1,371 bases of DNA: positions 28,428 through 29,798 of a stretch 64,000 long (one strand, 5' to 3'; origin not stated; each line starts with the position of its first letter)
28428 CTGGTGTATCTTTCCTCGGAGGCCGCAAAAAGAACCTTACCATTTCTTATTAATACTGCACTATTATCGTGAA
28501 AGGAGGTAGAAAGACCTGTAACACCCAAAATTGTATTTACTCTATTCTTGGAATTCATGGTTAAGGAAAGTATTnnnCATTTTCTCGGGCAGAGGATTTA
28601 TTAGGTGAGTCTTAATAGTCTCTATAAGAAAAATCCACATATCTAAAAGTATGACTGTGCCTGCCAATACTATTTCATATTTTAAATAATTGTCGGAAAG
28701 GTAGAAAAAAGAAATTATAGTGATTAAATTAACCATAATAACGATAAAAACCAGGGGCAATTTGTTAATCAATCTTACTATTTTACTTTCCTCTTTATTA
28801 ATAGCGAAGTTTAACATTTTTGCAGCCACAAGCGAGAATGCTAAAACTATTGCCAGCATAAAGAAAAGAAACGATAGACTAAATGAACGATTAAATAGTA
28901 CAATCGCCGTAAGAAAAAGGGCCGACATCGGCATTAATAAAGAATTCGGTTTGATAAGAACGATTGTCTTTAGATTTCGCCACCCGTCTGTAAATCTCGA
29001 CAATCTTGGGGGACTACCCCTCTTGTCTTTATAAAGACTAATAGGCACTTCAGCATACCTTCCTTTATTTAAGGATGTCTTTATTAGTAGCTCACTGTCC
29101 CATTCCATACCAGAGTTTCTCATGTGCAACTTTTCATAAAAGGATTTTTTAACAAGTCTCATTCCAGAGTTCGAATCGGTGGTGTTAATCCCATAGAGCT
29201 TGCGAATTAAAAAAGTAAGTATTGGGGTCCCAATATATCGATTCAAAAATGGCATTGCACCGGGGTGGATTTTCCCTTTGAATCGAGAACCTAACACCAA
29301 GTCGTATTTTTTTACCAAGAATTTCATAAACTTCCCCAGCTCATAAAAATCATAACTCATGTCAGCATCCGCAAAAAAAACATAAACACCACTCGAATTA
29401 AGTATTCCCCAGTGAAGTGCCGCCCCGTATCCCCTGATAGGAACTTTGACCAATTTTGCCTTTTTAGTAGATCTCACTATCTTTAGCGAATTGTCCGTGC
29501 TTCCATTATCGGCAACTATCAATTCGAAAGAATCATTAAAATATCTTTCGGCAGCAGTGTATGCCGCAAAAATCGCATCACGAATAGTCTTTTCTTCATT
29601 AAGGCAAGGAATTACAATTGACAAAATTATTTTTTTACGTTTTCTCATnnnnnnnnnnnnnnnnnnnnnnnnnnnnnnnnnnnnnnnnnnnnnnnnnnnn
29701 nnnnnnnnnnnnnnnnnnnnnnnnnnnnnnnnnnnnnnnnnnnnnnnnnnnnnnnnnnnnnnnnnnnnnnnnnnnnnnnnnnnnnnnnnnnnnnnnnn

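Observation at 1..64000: Glycan-assembly mega-locus of more than 64 kb; no priming phosphoglycosyl transferase in the window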

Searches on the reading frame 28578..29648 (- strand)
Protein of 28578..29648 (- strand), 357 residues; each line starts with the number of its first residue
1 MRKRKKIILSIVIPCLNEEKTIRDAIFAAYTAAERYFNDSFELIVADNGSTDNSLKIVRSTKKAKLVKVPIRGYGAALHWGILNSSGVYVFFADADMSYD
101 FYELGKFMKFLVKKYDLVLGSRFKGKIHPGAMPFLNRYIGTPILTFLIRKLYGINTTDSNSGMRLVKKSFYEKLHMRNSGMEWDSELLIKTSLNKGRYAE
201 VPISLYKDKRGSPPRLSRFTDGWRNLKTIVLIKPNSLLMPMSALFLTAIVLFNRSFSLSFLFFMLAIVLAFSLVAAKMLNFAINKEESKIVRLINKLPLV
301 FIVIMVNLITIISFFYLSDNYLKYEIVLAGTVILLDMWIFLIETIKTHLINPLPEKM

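Call 7: search_protein_families(library=pfam, proteins=[window:28578-29648:-], max_evalue=0.01)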
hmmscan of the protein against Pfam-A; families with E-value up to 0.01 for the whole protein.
window:28578-29648:- (357 aa): 2 families
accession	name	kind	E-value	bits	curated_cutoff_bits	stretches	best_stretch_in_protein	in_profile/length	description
PF00535.33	Glycos_transf_2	-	1.8e-24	87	23.3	1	10-174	1-167/168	Glycosyl transferase family 2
PF10111.15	Glyco_tranf_2_2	-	5.7e-07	29.7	27.3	1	10-109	1-104/276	Glycosyltransferase like family 2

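Call 17: search_protein_families(library=ncbifam, proteins=[window:28578-29648:-], max_evalue=0.01)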
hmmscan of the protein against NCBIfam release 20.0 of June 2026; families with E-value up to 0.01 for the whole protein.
window:28578-29648:- (357 aa): 13 families
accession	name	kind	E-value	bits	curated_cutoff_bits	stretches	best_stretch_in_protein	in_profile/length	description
TIGR04182.1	glyco_TIGR04182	equivalog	8.9e-24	84.4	325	1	10-230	3-215/293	S-layer glycoprotein N-glycosyltransferase AglJ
NF058614.1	PPMAGASynPpgS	equivalog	1.7e-17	63.6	370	1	11-206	4-198/226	polyprenyl-phospho-N-acetylgalactosaminyl synthase PpgS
NF041391.1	DPhHxTase_Halo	equivalog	2.4e-17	62.6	375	1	24-230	8-206/213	dolichyl-phosphate hexose transferase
TIGR04283.1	glyco_like_mftF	equivalog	4.7e-11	42.7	182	1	9-127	1-111/221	TIGR04283 family arsenosugar biosynthesis glycosyltransferase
NF007482.0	PRK10073.1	equivalog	1.3e-08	34.2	423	1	5-97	4-96/334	glycosyltransferase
NF010496.0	PRK13915.1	equivalog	1.7e-08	33.9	262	1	3-98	27-128/307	glucosyl-3-phosphoglycerate synthase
TIGR03937.1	PgaC_IcaA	equivalog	1.7e-08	33.8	422.3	1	7-100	45-139/407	poly-beta-1,6-N-acetyl-D-glucosamine synthase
NF007986.1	PRK10714.1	equivalog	5.7e-08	32.1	529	1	9-122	8-126/316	undecaprenyl-phosphate 4-deoxy-4-formamido-L-arabinose transferase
NF047588.1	GlcsyltransPgfSStrep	equivalog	9.1e-08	31.7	500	1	9-125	3-124/308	glycosyltransferase PgfS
NF041875.1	EPS_EpsD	equivalog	4.7e-07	29.5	370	1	9-116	1-109/325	exopolysaccharide biosynthesis glycosyltransferase EpsD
NF047683.1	TeichurnBiosyTuaG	equivalog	2.3e-06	27.4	400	1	4-114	3-114/252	teichuronic acid biosynthesis protein TuaG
NF038302.1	EPS_HpsE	equivalog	0.0011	18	300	1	9-72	3-65/307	hormogonium polysaccharide biosynthesis glycosyltransferase HpsE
TIGR03965.1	mycofact_glyco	equivalog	0.0016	17.4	280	1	9-97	76-165/467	mycofactocin biosynthesis glycosyltransferase MftF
